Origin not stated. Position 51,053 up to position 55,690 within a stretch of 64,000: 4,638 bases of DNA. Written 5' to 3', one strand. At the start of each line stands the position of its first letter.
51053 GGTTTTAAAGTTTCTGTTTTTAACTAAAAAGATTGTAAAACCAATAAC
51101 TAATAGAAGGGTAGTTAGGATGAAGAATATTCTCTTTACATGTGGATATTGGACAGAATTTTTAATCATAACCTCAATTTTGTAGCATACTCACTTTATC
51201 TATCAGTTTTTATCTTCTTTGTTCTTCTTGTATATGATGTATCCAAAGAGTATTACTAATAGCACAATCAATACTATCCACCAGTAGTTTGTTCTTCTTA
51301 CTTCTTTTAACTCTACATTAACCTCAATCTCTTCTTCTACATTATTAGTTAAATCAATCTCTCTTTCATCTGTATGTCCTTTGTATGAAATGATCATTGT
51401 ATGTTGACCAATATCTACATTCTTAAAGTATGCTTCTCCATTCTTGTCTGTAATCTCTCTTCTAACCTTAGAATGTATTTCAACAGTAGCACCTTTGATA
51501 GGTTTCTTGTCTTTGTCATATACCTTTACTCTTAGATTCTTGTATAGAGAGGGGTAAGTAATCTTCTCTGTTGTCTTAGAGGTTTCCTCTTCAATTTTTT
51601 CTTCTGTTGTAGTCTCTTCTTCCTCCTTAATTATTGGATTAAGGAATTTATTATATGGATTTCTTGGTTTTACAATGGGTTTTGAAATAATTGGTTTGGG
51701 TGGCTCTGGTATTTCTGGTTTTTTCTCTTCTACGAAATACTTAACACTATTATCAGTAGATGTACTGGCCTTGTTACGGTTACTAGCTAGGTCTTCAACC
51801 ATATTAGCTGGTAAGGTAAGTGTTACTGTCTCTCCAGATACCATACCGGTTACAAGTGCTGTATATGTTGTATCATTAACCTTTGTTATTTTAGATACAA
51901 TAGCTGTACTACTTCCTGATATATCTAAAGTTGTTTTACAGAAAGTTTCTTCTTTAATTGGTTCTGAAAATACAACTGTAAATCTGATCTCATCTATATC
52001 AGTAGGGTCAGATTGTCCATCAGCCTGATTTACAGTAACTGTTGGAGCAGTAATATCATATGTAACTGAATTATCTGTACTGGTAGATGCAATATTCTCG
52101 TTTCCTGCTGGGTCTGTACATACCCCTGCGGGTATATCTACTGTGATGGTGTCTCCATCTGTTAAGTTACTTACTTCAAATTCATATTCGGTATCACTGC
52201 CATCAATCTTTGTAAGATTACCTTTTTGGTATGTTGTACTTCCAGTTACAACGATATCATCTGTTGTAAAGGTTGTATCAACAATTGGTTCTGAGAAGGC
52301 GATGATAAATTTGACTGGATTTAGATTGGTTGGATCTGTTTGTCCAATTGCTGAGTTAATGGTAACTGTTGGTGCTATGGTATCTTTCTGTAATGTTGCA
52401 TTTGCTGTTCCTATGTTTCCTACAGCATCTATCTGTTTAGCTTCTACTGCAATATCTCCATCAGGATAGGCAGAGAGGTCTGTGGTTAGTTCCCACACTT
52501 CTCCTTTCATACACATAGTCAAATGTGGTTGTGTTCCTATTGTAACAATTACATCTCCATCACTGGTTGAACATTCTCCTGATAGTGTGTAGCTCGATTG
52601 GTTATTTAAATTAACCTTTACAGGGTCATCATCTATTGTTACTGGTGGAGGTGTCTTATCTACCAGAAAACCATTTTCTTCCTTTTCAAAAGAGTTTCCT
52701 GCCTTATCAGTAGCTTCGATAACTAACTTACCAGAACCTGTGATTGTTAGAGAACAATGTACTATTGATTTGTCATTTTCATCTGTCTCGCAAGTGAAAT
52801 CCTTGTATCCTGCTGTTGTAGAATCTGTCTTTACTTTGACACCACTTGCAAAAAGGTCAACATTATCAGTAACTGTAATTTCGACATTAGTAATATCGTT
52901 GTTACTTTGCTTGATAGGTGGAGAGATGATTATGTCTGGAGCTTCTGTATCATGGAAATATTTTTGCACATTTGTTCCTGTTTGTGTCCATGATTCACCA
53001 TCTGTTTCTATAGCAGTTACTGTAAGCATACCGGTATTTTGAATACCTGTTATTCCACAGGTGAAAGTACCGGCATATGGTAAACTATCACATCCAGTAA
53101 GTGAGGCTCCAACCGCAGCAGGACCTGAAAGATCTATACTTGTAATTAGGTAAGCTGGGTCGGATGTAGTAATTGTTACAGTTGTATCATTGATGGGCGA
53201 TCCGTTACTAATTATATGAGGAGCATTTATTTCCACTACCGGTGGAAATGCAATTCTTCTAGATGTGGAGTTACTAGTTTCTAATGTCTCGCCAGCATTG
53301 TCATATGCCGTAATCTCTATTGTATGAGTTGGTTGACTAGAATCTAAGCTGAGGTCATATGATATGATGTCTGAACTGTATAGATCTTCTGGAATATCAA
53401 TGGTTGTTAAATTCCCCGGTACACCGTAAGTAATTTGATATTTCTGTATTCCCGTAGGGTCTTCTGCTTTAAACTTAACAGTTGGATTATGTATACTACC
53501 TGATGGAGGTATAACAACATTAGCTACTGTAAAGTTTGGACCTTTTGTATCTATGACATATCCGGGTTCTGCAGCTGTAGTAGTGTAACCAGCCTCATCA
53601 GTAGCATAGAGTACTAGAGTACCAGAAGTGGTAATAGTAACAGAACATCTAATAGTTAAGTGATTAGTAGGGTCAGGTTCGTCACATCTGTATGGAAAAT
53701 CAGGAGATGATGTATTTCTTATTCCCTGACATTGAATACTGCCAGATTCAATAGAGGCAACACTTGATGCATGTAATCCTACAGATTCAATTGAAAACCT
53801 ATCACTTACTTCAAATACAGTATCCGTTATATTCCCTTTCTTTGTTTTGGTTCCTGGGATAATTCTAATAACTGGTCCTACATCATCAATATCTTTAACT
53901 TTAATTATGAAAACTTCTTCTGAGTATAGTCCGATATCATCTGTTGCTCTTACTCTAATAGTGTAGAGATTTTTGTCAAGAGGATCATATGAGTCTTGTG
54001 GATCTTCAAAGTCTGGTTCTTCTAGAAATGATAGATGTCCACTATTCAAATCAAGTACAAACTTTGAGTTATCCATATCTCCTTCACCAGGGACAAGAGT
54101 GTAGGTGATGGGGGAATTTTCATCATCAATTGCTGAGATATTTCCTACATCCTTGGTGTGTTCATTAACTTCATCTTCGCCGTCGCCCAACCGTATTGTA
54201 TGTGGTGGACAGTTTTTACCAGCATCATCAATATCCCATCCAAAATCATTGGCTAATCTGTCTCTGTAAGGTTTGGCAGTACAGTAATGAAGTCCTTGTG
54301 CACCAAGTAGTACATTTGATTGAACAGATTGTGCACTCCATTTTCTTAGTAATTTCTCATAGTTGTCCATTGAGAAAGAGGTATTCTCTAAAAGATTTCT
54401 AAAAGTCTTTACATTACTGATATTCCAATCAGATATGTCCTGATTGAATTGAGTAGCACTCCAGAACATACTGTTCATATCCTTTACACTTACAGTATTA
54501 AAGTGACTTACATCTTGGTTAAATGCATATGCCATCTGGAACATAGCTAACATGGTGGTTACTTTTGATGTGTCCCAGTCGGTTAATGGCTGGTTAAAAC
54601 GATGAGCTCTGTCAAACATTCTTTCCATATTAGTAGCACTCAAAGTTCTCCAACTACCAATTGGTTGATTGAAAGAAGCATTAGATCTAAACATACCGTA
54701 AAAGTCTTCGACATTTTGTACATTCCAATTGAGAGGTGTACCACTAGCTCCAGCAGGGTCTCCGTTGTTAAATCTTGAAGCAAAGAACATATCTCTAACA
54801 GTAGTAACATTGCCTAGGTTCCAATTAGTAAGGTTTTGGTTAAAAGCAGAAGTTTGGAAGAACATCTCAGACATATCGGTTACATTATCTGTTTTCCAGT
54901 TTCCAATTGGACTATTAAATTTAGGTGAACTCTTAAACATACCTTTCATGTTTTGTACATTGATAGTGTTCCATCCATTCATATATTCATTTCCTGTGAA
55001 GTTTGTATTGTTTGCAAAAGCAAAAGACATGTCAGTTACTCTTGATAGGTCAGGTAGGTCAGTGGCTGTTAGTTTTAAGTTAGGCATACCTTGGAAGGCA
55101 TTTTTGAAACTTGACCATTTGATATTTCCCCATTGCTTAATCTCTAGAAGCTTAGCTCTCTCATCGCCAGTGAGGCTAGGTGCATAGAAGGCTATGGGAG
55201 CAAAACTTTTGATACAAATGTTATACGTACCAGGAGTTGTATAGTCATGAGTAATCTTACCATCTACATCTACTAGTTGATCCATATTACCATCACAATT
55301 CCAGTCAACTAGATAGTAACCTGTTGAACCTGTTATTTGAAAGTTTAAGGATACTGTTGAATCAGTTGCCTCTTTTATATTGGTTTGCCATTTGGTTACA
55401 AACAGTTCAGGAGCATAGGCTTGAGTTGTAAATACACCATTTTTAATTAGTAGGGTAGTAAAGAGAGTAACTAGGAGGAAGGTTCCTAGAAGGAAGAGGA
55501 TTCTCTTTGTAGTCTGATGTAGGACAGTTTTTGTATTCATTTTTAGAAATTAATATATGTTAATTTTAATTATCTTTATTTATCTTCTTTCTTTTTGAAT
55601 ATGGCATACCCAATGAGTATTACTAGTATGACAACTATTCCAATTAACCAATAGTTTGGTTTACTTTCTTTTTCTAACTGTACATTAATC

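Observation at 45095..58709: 13.6 kb array of three tandem, paralogous giant cell-surface proteins built on a shared C-terminal anchoring module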

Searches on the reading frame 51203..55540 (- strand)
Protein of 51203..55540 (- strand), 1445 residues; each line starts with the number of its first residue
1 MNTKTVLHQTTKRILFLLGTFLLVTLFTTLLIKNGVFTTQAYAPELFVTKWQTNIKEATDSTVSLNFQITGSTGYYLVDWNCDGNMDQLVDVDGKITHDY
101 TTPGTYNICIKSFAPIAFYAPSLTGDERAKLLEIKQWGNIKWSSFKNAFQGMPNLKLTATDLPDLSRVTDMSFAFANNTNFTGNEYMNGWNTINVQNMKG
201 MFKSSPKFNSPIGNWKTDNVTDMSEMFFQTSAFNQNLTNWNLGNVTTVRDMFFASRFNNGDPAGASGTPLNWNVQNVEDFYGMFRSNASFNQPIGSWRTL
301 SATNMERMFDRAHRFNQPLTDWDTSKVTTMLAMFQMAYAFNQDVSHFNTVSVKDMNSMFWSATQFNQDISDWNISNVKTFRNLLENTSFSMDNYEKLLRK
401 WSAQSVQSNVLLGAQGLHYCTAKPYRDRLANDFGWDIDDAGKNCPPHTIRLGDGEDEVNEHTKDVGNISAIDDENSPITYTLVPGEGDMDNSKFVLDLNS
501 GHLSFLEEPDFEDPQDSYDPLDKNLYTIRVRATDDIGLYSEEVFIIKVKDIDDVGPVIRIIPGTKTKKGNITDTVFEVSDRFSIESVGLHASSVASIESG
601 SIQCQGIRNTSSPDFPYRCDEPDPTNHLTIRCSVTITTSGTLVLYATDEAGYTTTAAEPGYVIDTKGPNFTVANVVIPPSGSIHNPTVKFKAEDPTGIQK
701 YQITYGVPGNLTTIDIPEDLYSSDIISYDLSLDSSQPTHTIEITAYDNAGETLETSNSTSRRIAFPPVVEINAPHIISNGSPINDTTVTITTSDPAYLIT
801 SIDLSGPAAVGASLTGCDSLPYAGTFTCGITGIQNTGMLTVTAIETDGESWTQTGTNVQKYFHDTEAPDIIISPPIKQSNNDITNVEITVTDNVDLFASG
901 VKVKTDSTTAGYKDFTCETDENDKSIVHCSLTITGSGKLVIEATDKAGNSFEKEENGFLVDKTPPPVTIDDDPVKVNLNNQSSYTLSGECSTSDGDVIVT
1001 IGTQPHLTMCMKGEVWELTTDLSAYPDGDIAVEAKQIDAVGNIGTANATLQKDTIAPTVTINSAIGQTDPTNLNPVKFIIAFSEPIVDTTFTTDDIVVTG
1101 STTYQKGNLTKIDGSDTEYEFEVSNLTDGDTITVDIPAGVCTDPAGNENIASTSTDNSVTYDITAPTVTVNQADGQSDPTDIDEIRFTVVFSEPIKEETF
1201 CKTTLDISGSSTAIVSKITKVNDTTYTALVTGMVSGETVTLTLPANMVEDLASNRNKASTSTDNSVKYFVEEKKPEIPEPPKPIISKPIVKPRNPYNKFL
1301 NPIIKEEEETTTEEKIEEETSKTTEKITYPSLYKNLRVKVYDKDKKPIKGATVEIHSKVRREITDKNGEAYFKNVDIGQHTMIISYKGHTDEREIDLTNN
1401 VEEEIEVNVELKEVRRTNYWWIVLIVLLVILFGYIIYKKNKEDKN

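Call 9: search_protein_families(library=pfam, proteins=[window:51203-55540:-], max_evalue=0.01)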
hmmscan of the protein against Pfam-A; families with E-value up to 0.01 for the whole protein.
window:51203-55540:- (1445 aa): 5 families
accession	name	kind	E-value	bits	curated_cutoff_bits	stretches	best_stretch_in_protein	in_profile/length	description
PF03382.20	DUF285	-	1.2e-62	209.4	25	3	144-258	2-114/120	Mycoplasma protein of unknown function, DUF285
PF13620.12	CarboxypepD_reg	-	3.3e-09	37.4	32.3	1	1336-1411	2-81/82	Carboxypeptidase regulatory-like domain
PF13715.12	CarbopepD_reg_2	-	4.9e-09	36.5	32.2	1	1339-1413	4-78/88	CarboxypepD_reg-like domain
PF13750.12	Big_3_3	-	1.3e-05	25.4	27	0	1016-1136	3-128/157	Bacterial Ig-like domain (group 3)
PF17802.7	SpaA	-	0.0064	17.1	23.1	1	1338-1382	5-56/91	Prealbumin-like fold domain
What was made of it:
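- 54371..55123 (-): g2 PARCEL/DUF285 repeat block (aa ~140-390). PF03382 at 209 bits (call 9).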

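Call 13: find_encoding_contigs(protein=window:51203-55540:-, flank=10000, max_places=5)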
Protein window:51203-55540:- (1445 aa): no gene with exactly this product is on record in the collection.

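Call 25: search_protein_families(library=ncbifam, proteins=[window:51203-55540:-], max_evalue=1)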
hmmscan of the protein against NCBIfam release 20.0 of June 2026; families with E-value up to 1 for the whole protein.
window:51203-55540:- (1445 aa): 4 families
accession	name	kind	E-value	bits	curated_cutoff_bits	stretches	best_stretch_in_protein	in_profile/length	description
NF045896.1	Mbov_0838_LP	exception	1.9e-42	145.8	500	3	143-257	247-360/433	Mbov_0838 family PARCEL repeat surface lipoprotein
TIGR02167.2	Liste_lipo_26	repeat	4.2e-08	32.8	30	3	201-225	1-26/26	PARCEL repeat-containing surface protein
NF033510.3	Ca_tandemer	repeat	9.2e-05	22.7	50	1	958-1043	4-95/96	Ca2+-stabilized repeat-containing adhesin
NF007901.0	PRK10610.1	equivalog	0.19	11.9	189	0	53-89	31-66/129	chemotaxis response regulator CheY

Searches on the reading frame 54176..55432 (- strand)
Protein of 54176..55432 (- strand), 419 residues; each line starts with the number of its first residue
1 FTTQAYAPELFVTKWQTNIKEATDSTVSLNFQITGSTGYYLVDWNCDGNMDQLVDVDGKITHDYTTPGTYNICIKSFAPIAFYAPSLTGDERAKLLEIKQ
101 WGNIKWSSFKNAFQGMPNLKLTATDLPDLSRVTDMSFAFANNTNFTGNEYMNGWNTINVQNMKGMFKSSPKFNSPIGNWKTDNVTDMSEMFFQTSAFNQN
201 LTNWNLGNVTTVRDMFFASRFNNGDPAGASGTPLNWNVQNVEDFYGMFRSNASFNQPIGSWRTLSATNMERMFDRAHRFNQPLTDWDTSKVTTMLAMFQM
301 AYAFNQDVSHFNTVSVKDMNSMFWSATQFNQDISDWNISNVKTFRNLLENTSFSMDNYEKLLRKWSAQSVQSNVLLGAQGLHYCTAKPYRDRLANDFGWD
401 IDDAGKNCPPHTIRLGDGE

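Call 81: predict_structure(alignment_id=A4)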
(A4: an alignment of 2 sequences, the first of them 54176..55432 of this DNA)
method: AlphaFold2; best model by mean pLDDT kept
length: 419 residues; sequences in the alignment: 2
mean_pLDDT: 60.3   pTM: 0.59
mean pLDDT of the five models: 60.3, 55.4, 55.1, 54.3, 31.7
residues with pLDDT >= 90: 11; 70-90: 117; 50-70: 156; < 50: 135
segments of 3 or more residues with pLDDT < 50: 1-37, 67-69, 78-105, 223-231, 364-373, 376-390, 395-419
pLDDT, mean of each block of 10 residues (from residue 1): 33 34 39 50 60 52 51 50 41 44 47 55 58 77 62 79 84 73 89 73 81 79 49 71 84 67 85 76 74 80 61 73 63 62 62 56 47 46 46 49 42 26
secondary structure, 60 per line:
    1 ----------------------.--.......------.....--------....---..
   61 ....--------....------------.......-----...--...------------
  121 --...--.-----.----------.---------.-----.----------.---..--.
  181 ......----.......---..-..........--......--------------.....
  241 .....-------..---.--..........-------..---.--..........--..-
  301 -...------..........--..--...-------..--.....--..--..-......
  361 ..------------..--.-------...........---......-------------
elements in order: E26-32 E39-43 E52-55 E59-64 E73-76 H89-95 E180-186 E191-197 E204-213 E216-221 E236-245 E261-270 E286-295 E302-304 E311-320 E327-329 E341-345 H355-362 H387-397 H401-406

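Call 83: fold_search(model_id=the predicted structure, library=pdb)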
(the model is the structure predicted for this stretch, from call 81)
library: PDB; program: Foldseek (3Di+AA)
matches with E <= 10: 106; with E <= 0.001: 0
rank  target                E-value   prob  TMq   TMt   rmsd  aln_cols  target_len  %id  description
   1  4gio_A                8.4e-01  0.44  0.12  0.39   5.9        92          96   13  Crystal structure of Campylobacter jejuni cj0090 (released 2012-09-26)
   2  2ibb                  1.7e+00  0.08  0.05  0.10  15.3        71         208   14  Crystal Structure of the First and Second FNIII Domains of Ihog (released 2006-10-24)
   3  3b9e                  2.4e+00  0.30  0.09  0.07   4.3        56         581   21  Crystal structure of inactive mutant E315M chitinase A from Vibrio harveyi (released 2008-04-01)
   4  3art                  2.7e+00  0.18  0.10  0.08  10.4        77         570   18  Crystal Structure Analysis of Chitinase A from Vibrio harveyi with novel inhibitors - W275G mutant complex structure wit (released 2011-04-20)
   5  8iu9                  2.7e+00  0.06  0.08  0.07  13.4       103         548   13  Crystal structure of GH66 endodextranase from Flavobacterium johnsoniae in complex with glucose (released 2023-06-14)
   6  2ibg_B                2.8e+00  0.07  0.06  0.10  12.9        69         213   16  Crystal Structure of Hedgehog Bound to the FNIII Domains of Ihog (released 2006-10-24)
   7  2dju_MODEL_1_A        3.1e+00  0.09  0.08  0.20   7.9        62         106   24  Solution structures of the fn3 domain of human receptor-type tyrosine-protein phosphatase F (released 2006-10-05)
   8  9s90_B                3.1e+00  0.01  0.12  0.08  14.6       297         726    9  Crystal structure of the BRL3 ectodomain from Arabidopsis thaliana in complex with castasterone. (released 2025-09-03)
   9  3b9a_A                3.4e+00  0.23  0.09  0.07   4.3        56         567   20  Crystal structure of Vibrio harveyi chitinase A complexed with hexasaccharide (released 2008-04-01)
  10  2cua_B                3.9e+00  0.18  0.09  0.25   6.9        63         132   22  THE CUA DOMAIN OF CYTOCHROME BA3 FROM THERMUS THERMOPHILUS (released 1999-05-28)
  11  5mni_H                3.9e+00  0.01  0.05  0.05  14.1       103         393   11  Escherichia coli AGPase mutant R130A apo form (released 2017-03-01)
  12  7kmm_A                4.1e+00  0.20  0.09  0.09   4.4        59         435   15  Crystal structure of XAC1771, a novel carbohydrate acetylesterase from Xanthomonas citri (released 2021-05-26)
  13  6ptt_A                4.1e+00  0.15  0.10  0.28   3.9        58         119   22  Soluble model of Arabidopsis thaliana CuA (Tt3LAt) (released 2019-11-20)
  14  5x74                  4.1e+00  0.01  0.05  0.09  15.4        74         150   15  The crystal Structure PDE delta in complex with compound (R, R)-1g (released 2017-10-04)
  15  9lip_C                4.3e+00  0.25  0.10  0.49   4.7        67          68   16  The cryo-EM structure of the native PMEL fibril lamella (released 2025-12-24)
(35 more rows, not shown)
